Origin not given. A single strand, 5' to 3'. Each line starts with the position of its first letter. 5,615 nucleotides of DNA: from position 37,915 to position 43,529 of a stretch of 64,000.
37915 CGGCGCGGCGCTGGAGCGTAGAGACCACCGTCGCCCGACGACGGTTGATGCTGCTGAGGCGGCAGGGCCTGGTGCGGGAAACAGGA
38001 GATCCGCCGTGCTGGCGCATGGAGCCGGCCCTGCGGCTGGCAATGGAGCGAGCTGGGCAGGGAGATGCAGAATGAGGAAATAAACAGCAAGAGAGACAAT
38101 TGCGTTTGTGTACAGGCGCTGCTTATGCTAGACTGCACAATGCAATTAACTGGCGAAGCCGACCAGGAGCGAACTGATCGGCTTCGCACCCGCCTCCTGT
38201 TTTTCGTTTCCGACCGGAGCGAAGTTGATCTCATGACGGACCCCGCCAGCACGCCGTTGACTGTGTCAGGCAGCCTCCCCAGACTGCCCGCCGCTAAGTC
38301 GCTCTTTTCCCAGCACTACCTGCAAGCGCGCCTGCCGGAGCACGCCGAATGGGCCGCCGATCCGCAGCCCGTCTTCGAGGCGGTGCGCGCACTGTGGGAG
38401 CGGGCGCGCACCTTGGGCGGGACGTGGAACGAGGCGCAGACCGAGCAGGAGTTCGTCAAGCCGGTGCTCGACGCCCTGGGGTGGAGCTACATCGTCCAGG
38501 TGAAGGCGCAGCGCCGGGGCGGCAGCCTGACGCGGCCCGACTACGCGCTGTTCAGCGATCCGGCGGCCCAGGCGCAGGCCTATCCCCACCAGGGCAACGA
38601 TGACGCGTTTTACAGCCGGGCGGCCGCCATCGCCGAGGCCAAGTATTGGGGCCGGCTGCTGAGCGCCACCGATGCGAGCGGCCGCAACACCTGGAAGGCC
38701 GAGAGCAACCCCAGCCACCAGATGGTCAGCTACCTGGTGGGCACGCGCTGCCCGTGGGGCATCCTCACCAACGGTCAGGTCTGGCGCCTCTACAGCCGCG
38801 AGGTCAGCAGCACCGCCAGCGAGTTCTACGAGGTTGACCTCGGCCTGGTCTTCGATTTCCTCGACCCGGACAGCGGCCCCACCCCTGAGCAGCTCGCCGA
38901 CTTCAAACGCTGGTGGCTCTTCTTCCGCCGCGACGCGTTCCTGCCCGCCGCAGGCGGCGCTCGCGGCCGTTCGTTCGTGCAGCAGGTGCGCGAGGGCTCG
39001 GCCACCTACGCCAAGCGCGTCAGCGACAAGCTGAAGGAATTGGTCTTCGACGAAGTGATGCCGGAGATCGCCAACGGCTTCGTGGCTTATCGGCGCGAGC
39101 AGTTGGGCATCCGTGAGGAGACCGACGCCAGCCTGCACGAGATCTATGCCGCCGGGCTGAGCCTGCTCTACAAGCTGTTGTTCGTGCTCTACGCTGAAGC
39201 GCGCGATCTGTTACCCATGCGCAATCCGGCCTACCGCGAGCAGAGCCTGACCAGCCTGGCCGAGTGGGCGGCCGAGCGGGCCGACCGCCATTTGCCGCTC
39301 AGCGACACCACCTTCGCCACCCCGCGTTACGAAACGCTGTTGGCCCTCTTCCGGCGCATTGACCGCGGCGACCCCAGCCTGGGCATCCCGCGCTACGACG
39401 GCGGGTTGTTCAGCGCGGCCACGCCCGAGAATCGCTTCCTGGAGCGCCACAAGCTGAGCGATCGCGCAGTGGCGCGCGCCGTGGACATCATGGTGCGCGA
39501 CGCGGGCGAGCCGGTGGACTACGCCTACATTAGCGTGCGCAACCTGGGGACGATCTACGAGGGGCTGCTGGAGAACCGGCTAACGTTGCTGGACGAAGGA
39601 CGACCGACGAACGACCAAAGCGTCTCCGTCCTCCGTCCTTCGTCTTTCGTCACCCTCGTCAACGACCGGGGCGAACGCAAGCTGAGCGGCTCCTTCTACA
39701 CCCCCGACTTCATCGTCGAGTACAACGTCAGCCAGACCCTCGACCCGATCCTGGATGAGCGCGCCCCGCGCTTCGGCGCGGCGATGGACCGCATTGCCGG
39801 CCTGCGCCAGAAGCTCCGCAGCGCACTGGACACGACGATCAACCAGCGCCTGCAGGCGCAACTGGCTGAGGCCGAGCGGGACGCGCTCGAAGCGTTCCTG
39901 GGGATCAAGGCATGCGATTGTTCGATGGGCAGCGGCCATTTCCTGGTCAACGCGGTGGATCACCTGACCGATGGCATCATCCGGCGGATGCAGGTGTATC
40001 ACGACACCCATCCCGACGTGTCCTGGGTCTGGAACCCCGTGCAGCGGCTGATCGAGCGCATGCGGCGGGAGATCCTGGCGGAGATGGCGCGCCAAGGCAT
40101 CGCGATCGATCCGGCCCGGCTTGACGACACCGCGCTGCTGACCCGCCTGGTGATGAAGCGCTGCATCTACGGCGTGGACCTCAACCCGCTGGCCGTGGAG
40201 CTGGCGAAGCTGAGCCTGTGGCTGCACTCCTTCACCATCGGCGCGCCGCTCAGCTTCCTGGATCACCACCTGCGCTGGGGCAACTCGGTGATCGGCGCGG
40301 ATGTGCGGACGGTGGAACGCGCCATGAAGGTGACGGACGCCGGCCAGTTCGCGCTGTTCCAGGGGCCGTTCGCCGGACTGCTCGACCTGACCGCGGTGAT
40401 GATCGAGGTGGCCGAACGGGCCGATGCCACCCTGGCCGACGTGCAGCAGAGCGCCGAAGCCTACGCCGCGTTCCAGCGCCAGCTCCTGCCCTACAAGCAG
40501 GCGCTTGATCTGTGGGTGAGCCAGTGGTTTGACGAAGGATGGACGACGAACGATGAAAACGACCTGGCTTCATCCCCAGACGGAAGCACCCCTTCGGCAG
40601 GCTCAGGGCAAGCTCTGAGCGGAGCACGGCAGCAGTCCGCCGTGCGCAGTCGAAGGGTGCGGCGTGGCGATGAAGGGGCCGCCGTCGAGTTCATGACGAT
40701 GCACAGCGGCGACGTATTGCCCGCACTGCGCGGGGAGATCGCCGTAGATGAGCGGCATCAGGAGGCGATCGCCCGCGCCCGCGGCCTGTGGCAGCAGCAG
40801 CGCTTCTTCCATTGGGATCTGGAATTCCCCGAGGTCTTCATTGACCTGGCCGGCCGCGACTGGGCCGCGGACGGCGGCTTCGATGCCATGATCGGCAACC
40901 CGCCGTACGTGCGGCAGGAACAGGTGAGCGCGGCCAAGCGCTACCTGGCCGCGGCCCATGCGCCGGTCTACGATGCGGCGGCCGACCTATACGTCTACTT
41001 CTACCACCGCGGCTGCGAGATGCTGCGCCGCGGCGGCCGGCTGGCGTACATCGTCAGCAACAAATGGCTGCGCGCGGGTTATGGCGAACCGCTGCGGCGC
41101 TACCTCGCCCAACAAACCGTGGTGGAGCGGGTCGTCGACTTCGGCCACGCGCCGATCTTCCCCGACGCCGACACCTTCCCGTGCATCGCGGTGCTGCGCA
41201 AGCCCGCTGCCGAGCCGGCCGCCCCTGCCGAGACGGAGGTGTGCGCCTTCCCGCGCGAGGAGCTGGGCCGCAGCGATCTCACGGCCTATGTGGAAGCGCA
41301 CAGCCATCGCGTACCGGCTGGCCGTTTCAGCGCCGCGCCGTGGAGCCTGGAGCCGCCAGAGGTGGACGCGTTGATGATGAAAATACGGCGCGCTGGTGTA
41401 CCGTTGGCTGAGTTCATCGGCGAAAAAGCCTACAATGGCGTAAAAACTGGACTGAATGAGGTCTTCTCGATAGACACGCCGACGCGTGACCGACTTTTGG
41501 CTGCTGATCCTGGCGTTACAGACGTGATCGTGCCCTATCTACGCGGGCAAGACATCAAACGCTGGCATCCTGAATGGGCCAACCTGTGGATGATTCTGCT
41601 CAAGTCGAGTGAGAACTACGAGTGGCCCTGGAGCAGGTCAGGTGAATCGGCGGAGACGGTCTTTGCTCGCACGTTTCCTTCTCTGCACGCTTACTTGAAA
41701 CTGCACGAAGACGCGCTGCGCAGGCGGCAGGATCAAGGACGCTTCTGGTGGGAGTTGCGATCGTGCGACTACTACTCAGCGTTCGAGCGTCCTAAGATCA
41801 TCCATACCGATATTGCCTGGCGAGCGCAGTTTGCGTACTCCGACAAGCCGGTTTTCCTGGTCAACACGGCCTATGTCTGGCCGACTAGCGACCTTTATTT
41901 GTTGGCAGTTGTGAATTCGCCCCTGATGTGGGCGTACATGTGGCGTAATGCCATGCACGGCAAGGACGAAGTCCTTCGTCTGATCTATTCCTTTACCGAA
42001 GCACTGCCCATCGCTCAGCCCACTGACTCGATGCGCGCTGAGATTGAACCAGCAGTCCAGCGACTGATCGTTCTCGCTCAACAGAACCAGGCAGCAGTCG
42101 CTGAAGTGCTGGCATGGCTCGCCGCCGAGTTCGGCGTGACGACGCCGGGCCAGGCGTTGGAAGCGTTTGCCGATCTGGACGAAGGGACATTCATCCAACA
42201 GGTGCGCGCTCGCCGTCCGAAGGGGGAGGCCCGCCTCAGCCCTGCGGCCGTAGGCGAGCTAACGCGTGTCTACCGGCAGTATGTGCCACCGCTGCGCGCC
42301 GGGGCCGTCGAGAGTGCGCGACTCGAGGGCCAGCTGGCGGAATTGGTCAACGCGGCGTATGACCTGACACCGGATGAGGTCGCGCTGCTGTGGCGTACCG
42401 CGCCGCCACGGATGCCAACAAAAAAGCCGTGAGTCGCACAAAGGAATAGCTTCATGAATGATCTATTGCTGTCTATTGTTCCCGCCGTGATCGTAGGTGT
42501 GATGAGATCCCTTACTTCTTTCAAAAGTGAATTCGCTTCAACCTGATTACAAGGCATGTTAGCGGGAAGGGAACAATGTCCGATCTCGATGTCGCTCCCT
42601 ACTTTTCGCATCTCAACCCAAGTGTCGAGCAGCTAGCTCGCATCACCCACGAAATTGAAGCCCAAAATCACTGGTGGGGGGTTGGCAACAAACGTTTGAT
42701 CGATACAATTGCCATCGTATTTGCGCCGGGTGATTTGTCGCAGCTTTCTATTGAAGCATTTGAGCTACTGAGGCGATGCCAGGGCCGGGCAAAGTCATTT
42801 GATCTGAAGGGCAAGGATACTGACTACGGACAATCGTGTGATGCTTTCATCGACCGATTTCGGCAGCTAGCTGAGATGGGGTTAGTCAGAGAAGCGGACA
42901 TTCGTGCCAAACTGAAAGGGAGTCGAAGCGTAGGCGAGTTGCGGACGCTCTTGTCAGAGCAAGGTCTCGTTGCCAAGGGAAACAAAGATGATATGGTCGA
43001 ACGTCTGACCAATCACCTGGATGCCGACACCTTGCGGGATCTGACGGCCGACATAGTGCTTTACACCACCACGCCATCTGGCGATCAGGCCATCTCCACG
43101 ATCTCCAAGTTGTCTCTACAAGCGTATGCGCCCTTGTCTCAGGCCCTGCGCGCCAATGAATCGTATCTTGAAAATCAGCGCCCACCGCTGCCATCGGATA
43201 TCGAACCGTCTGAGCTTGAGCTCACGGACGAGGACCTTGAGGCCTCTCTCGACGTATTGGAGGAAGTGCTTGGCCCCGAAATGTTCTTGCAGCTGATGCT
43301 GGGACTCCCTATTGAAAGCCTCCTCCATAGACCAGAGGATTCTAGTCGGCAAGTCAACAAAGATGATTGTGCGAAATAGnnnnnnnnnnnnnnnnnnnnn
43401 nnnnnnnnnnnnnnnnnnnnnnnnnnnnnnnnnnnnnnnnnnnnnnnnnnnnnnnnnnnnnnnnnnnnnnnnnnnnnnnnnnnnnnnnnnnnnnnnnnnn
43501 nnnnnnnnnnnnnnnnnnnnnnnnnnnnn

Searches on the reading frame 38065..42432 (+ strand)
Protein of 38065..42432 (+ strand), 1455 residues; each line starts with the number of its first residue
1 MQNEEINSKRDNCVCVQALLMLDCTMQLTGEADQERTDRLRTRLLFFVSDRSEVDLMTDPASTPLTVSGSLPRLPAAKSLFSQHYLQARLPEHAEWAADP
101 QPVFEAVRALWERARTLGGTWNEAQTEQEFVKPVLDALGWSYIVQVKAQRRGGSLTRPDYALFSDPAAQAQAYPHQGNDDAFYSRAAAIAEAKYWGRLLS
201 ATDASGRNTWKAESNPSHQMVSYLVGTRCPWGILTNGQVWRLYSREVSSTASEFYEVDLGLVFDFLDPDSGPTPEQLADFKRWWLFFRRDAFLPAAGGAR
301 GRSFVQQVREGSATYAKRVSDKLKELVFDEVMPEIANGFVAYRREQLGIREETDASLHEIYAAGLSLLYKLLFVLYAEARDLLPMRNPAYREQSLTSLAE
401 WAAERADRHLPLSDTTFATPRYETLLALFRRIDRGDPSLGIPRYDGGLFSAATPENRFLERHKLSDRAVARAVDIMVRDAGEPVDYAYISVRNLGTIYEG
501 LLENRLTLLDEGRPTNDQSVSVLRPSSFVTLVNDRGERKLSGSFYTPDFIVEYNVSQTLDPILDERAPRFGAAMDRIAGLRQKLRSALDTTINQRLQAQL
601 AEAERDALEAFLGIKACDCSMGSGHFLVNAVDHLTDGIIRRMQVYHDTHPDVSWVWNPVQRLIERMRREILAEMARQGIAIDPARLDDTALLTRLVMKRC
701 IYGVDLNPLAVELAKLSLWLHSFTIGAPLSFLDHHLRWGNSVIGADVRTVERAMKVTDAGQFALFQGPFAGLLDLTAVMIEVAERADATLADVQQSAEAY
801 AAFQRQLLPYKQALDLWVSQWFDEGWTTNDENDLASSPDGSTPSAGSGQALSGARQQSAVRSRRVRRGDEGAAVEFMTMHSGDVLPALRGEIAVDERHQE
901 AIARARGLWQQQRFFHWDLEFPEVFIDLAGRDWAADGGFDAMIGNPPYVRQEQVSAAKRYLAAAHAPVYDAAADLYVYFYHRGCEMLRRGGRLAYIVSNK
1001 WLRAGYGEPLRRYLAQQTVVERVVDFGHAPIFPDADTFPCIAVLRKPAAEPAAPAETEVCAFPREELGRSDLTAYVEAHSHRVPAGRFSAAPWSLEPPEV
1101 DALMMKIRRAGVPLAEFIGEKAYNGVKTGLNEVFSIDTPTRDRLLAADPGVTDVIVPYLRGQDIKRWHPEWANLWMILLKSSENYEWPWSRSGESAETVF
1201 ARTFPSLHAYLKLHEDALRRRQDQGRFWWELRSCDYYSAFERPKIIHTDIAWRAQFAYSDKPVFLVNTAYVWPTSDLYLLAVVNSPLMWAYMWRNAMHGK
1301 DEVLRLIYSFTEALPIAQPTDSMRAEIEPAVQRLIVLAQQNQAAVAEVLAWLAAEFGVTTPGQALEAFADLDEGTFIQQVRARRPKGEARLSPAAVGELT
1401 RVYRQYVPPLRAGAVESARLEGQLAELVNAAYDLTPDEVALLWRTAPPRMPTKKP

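Call 9: search_protein_families(library=pfam, proteins=[window:38065-42432:+], max_evalue=0.001)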
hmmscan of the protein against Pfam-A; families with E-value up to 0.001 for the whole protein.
window:38065-42432:+ (1455 aa): 5 families
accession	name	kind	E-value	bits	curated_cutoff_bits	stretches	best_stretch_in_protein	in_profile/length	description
PF07669.17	Eco57I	-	7.9e-37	127.4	25.3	1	700-1032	2-171/171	Eco57I restriction-modification methylase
PF12950.13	TaqI_C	-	2.5e-08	34.6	26.5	1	1157-1316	2-118/118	TaqI-like C-terminal specificity domain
PF02384.22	N6_Mtase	-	2.5e-07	30.8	20.4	1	934-1050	121-236/311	N-6 DNA Methylase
PF04313.20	HSDR_N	-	0.00029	21.2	25.1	0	122-152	3-122/198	Type I restriction enzyme R protein N terminus (HSDR_N)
PF20464.3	MmeI_N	-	0.00084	20.1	27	0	117-268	13-146/181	MmeI, N-terminal domain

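Call 64: search_protein_families(library=padloc, proteins=[window:38065-42432:+], max_evalue=0.00001)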
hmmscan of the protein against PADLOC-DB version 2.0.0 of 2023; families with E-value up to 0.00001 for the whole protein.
window:38065-42432:+ (1455 aa): 48 families (the best 25 are shown)
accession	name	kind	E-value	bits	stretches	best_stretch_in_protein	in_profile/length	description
PDLC02643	DrmMI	-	5.9e-85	284.1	3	531-1000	545-935/1347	DrmMI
PDLC03612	REase_MTase_IIG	-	7.5e-70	234.3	2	911-1322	784-1191/1247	Type IIG restriction enzyme-methyltransferase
PDLC03620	REase_MTase_IIG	-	1.1e-57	193.6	1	302-816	306-791/1378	Type IIG restriction enzyme-methyltransferase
PDLC03609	REase_MTase_IIG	-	1.2e-53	180.2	2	913-1377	541-989/1066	Type IIG restriction enzyme-methyltransferase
PDLC02638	DrmMI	-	1.9e-51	173.2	3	606-746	592-719/935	DrmMI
PDLC03596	REase_MTase_IIG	-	5.3e-49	165.1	1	934-1295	707-1063/1148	Type IIG restriction enzyme-methyltransferase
PDLC03601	REase_MTase_IIG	-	2.3e-48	162.8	1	938-1285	673-1021/1110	Type IIG restriction enzyme-methyltransferase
PDLC03613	REase_MTase_IIG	-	3.9e-43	145.4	2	604-762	488-632/1250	Type IIG restriction enzyme-methyltransferase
PDLC02644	DrmMI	-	2.8e-39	132.8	2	610-767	107-253/988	DrmMI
PDLC03622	REase_MTase_IIG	-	1.3e-38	130.2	3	525-749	447-648/1524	Type IIG restriction enzyme-methyltransferase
PDLC03604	REase_MTase_IIG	-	6.3e-33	111.9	1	915-1264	520-870/1011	Type IIG restriction enzyme-methyltransferase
PDLC02639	DrmMI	-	5.8e-32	108.8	2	672-746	313-388/803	DrmMI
PDLC03618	REase_MTase_IIG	-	4.7e-31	105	1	611-997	592-928/1429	Type IIG restriction enzyme-methyltransferase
PDLC03313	MTase_II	-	8.7e-30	101.8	1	937-1307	143-506/563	Type II methyltransferase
PDLC02646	DrmMI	-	1.6e-29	100.6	1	691-1000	44-349/792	DrmMI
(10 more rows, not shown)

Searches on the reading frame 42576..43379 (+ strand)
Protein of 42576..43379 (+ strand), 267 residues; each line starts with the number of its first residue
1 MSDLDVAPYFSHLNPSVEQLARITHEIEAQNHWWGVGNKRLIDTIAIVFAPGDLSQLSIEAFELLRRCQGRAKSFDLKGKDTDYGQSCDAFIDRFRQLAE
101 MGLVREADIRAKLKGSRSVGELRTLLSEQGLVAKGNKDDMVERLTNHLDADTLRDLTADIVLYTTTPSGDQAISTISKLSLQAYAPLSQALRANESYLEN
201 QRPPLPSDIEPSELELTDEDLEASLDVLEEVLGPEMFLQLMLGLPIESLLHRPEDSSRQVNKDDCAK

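Call 9: search_protein_families(library=pfam, proteins=[window:42576-43379:+], max_evalue=0.001)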
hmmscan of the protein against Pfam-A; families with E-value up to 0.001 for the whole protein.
window:42576-43379:+ (267 aa): 1 family
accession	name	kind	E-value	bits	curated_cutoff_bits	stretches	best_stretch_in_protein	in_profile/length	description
PF02037.33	SAP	-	2.1e-06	27.7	23.9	1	116-148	4-36/37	SAP domain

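Call 64: search_protein_families(library=padloc, proteins=[window:42576-43379:+], max_evalue=0.00001)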
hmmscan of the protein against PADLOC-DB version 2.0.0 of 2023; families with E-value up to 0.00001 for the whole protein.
window:42576-43379:+ (267 aa): 0 families
